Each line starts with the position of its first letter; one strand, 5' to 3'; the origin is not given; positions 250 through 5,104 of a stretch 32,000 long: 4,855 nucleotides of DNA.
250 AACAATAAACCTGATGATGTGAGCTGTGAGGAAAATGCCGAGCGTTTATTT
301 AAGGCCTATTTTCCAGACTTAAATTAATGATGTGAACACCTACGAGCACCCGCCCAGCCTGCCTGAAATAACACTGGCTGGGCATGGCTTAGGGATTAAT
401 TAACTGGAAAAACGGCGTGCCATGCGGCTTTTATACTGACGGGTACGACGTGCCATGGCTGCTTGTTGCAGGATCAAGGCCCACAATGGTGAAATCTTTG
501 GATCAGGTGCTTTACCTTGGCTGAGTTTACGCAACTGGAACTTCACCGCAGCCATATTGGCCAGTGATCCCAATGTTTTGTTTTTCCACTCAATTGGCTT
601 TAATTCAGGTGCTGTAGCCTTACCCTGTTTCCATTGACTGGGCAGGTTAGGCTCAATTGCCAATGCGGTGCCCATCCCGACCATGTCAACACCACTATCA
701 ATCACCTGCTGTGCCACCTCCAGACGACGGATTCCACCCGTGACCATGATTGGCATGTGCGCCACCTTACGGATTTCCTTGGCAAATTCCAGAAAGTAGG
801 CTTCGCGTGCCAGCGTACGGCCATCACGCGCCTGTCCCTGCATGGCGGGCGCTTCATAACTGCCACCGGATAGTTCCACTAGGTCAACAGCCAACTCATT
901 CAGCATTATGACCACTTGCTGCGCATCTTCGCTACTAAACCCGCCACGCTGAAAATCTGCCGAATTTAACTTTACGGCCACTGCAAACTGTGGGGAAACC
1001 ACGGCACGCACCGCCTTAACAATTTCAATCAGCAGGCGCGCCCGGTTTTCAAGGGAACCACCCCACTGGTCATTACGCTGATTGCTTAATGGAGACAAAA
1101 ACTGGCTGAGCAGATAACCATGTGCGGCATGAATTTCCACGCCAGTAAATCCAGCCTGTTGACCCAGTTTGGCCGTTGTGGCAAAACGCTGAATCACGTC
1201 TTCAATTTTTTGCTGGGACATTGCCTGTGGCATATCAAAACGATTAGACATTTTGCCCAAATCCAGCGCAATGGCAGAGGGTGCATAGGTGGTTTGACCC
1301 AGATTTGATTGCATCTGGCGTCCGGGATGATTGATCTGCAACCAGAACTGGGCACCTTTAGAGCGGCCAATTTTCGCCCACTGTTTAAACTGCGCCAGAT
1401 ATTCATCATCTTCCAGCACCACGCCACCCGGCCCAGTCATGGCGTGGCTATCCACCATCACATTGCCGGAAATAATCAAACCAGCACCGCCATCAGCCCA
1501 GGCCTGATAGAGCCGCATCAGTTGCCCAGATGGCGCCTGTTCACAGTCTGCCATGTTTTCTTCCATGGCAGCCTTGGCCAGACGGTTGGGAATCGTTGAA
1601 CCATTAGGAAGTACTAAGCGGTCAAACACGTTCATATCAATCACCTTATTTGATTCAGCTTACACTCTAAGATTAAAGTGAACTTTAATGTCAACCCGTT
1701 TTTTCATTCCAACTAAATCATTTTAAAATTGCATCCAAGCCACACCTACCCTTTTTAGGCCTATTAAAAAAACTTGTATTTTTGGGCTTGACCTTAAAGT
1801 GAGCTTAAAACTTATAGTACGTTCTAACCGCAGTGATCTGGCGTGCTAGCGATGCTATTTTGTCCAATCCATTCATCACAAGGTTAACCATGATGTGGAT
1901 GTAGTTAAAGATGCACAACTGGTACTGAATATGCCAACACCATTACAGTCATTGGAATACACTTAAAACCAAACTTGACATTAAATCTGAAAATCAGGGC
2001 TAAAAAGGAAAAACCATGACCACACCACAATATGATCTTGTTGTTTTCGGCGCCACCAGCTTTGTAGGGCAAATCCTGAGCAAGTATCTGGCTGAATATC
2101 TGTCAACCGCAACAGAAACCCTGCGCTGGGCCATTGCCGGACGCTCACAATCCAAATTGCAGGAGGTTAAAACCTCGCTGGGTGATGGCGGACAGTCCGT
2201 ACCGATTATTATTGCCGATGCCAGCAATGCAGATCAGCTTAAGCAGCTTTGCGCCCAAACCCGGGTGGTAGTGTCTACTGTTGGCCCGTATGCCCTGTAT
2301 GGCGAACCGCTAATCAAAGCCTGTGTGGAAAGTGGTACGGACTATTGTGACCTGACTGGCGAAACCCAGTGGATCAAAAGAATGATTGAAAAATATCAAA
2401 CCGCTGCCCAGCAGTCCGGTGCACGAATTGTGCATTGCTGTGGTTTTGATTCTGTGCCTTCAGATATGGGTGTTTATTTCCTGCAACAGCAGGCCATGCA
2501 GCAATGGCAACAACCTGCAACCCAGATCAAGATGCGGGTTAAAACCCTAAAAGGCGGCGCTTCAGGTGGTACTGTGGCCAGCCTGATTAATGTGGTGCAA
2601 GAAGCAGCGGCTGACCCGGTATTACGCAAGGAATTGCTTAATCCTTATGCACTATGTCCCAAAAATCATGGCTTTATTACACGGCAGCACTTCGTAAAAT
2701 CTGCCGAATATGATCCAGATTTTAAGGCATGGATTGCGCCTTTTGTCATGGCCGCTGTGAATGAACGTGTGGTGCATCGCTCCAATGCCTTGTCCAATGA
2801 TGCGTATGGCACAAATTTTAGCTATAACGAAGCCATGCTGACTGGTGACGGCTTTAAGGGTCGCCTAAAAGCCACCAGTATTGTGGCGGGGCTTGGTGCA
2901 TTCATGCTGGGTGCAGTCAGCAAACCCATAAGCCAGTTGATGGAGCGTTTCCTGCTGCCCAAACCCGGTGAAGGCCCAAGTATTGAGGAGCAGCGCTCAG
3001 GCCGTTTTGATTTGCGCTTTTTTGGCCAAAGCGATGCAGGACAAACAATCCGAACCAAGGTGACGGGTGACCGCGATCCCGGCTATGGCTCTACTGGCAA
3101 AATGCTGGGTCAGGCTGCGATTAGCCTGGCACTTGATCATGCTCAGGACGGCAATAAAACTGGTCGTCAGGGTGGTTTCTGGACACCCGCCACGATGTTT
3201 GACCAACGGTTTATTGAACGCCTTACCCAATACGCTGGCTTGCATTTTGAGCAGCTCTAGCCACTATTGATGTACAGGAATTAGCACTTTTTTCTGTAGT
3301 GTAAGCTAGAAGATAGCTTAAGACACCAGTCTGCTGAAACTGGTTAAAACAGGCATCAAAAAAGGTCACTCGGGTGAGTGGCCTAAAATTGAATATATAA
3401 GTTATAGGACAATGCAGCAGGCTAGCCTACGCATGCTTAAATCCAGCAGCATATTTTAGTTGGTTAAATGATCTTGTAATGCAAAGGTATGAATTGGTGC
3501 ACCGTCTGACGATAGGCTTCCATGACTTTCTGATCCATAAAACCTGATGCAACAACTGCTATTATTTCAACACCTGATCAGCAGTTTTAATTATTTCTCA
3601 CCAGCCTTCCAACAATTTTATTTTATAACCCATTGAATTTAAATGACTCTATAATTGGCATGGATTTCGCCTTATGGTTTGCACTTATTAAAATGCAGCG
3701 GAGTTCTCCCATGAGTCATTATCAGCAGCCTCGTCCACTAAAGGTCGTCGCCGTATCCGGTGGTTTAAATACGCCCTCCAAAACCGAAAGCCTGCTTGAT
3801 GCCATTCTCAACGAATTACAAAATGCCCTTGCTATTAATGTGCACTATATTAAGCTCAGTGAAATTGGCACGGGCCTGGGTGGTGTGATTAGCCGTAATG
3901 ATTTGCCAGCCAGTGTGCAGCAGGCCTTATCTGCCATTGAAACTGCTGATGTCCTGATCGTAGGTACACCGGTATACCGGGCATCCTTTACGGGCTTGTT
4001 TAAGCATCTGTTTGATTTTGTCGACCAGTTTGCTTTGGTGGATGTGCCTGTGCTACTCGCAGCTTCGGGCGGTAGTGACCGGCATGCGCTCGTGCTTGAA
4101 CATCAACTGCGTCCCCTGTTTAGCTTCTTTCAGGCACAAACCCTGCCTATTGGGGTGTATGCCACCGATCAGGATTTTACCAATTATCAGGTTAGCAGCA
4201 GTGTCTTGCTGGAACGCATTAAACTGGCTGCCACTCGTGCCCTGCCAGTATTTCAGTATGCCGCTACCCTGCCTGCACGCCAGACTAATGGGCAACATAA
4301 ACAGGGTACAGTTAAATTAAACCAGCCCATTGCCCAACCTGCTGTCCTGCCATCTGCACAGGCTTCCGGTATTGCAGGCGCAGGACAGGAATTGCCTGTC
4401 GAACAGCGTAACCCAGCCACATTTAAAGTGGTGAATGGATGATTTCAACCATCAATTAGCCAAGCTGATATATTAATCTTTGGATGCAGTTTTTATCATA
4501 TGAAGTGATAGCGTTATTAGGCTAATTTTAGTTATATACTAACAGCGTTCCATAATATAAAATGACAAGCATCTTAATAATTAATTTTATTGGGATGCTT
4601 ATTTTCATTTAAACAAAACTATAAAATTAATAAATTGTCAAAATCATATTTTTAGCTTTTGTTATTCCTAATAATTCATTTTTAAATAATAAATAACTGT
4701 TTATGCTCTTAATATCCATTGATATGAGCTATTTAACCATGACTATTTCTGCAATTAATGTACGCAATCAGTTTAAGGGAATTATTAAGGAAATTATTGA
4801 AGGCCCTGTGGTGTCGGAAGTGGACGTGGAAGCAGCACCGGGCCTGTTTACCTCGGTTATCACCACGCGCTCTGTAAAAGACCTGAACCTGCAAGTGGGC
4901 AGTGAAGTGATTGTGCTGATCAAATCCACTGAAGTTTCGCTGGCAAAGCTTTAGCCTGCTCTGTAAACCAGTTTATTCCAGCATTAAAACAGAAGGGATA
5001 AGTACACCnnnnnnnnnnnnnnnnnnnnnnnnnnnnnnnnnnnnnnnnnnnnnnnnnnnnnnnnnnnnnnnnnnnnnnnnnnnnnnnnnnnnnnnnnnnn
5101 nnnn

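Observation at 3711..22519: Near-total removal of Met and Cys from ~2,800 residues of island-encoded soluble proteins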

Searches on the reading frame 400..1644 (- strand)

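Call 4: search_protein_families(library=pfam, proteins=[window:400-1644:-])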
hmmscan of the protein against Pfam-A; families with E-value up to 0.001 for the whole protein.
window:400-1644:- (414 aa): 2 families
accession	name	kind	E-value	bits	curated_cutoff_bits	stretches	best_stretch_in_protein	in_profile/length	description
PF00724.26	Oxidored_FMN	-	9.8e-56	189.9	27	1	16-343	11-340/342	NADH:flavin oxidoreductase / NADH oxidase family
PF00977.27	His_biosynth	-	1.1e-06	28.7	23.6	1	285-338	62-115/228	Histidine biosynthesis protein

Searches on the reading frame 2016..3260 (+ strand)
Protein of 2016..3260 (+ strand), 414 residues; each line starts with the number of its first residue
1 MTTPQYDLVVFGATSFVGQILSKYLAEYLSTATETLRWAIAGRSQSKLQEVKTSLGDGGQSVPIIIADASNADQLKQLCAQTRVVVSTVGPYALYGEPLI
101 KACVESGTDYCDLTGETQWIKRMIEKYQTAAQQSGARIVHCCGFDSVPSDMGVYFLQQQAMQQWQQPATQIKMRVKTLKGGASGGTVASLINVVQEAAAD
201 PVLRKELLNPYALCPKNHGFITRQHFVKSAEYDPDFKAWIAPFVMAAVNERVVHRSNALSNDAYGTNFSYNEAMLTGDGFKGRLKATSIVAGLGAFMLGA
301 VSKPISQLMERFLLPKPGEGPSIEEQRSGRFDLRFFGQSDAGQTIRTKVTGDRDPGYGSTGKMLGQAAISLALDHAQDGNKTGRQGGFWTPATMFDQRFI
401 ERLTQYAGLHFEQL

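Call 4: search_protein_families(library=pfam, proteins=[window:2016-3260:+])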
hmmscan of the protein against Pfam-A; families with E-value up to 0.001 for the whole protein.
window:2016-3260:+ (414 aa): 1 family
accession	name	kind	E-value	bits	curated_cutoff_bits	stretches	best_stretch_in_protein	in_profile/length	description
PF03435.24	Sacchrp_dh_NADP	-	5.9e-14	52.9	25.1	1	10-139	3-129/129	Saccharopine dehydrogenase NADP binding domain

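Call 80: find_encoding_contigs(protein=window:2016-3260:+, flank=10000, max_places=4)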
Protein window:2016-3260:+ (414 aa): no gene with exactly this product is on record in the collection.

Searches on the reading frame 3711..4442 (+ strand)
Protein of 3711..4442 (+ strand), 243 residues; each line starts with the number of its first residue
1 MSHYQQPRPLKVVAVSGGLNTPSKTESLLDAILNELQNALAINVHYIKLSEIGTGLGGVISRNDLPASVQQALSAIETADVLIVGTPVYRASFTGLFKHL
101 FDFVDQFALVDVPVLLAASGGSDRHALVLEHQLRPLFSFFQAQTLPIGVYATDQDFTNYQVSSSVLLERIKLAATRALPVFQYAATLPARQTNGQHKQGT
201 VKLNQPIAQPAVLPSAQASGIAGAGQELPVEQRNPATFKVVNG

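Call 4: search_protein_families(library=pfam, proteins=[window:3711-4442:+])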
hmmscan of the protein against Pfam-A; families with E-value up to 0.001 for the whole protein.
window:3711-4442:+ (243 aa): 2 families
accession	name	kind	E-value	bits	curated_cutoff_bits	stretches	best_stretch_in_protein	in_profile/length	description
PF03358.20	FMN_red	-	1.4e-27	96.6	24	1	11-155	2-150/152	NADPH-dependent FMN reductase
PF02525.22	Flavodoxin_2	-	1.3e-06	28.7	27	1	11-104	2-103/198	Flavodoxin-like fold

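Call 6: search_protein_families(library=ncbifam, proteins=[window:3711-4442:+], max_evalue=0.01)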
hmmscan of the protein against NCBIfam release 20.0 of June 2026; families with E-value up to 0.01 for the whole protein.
window:3711-4442:+ (243 aa): 4 families
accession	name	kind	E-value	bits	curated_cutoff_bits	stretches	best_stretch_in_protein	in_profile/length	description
TIGR03566.1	FMN_reduc_MsuE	equivalog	3.2e-72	241.9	212.5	1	11-182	1-172/174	FMN reductase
TIGR04037.1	LLM_duo_CE1759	subfamily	7e-45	153.2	175.9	1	12-181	1-173/199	CE1759 family FMN reductase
TIGR03567.1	FMN_reduc_SsuE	equivalog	6.2e-28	97.8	164.05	1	11-171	1-158/171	NADPH-dependent FMN reductase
NF007859.0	PRK10569.1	equivalog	5.7e-23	81.6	225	1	11-188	2-175/191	NADPH-dependent FMN reductase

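Call 59: list_cluster_members(proteins=[window:3711-4442:+, window:4739-4954:+, window:10124-11164:-, window:11175-11951:-, window:11962-12807:-, window:9274-10122:-, window:19411-20460:-, window:3633-4442:+, window:10124-11227:-, window:21170-22534:-])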
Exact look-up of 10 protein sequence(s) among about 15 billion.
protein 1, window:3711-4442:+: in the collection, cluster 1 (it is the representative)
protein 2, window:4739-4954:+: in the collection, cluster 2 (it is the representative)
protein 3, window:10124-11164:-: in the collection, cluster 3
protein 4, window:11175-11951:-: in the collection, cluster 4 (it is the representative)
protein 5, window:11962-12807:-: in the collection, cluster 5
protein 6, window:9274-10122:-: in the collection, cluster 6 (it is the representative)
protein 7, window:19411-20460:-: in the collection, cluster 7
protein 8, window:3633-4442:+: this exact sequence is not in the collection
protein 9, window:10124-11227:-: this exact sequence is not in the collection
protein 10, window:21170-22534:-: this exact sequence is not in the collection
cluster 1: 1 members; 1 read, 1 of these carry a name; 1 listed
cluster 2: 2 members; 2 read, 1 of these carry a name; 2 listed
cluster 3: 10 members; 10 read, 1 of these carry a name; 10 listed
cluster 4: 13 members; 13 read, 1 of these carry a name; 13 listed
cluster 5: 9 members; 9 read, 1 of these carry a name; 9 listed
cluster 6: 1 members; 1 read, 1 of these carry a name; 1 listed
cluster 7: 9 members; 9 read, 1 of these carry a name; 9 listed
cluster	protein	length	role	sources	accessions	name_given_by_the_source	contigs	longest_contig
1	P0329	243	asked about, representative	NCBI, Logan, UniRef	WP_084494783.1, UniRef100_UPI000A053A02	FMN reductase [Alkanindiges illinoisensis] | FMN reductase n=1 Tax=Alkanindiges illinoisensis TaxID=197183 RepID=UPI000A053A02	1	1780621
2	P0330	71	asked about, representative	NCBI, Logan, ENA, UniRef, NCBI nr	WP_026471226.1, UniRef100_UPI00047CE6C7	TOBE domain-containing protein [Alkanindiges illinoisensis] | TOBE domain-containing protein n=1 Tax=Alkanindiges illinoisensis TaxID=197183 ...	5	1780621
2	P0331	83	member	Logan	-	-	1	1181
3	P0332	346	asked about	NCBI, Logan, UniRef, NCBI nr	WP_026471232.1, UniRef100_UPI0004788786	ABC transporter substrate-binding protein [Alkanindiges illinoisensis] | ABC transporter substrate-binding protein n=1 Tax=Alkanindiges illinoisensis TaxID=197183 ...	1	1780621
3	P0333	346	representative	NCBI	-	-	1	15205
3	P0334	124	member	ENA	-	-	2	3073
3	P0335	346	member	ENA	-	-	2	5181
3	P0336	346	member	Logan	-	-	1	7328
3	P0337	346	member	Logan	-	-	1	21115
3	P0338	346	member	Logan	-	-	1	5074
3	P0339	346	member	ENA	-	-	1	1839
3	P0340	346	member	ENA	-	-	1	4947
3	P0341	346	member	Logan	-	-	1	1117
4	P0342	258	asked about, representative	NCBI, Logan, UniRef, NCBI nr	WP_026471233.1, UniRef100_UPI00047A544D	ABC transporter permease [Alkanindiges illinoisensis] | ABC transporter permease n=1 Tax=Alkanindiges illinoisensis TaxID=197183 ...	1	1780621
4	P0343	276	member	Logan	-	-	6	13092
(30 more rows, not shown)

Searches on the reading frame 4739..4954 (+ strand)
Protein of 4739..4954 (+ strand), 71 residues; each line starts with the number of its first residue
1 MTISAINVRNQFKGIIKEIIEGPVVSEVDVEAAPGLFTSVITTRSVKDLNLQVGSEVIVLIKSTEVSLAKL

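Call 4: search_protein_families(library=pfam, proteins=[window:4739-4954:+])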
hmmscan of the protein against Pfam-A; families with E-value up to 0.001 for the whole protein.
window:4739-4954:+ (71 aa): 1 family
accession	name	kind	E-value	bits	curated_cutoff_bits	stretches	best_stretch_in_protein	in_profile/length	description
PF03459.23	TOBE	-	6.1e-16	58.8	22.3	1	8-68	3-64/64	TOBE domain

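Call 6: search_protein_families(library=ncbifam, proteins=[window:4739-4954:+], max_evalue=0.01)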
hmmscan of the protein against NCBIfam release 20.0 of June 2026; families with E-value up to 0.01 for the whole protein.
window:4739-4954:+ (71 aa): 4 families
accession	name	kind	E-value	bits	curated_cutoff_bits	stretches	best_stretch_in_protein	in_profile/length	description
TIGR00638.1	Mop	subfamily_domain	3.4e-16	59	55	1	7-69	4-67/70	molybdenum-pterin binding domain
NF040840.2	tungstate_WtpC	equivalog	2.6e-06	27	440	1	8-67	287-345/347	tungstate ABC transporter ATP-binding protein WtpC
NF007957.0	PRK10676.1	equivalog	3.4e-06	26.4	369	1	8-69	126-189/263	molybdenum-dependent transcriptional regulator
TIGR02142.1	modC_ABC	equivalog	0.00018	20.8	285.05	1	3-65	289-351/353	molybdenum ABC transporter ATP-binding protein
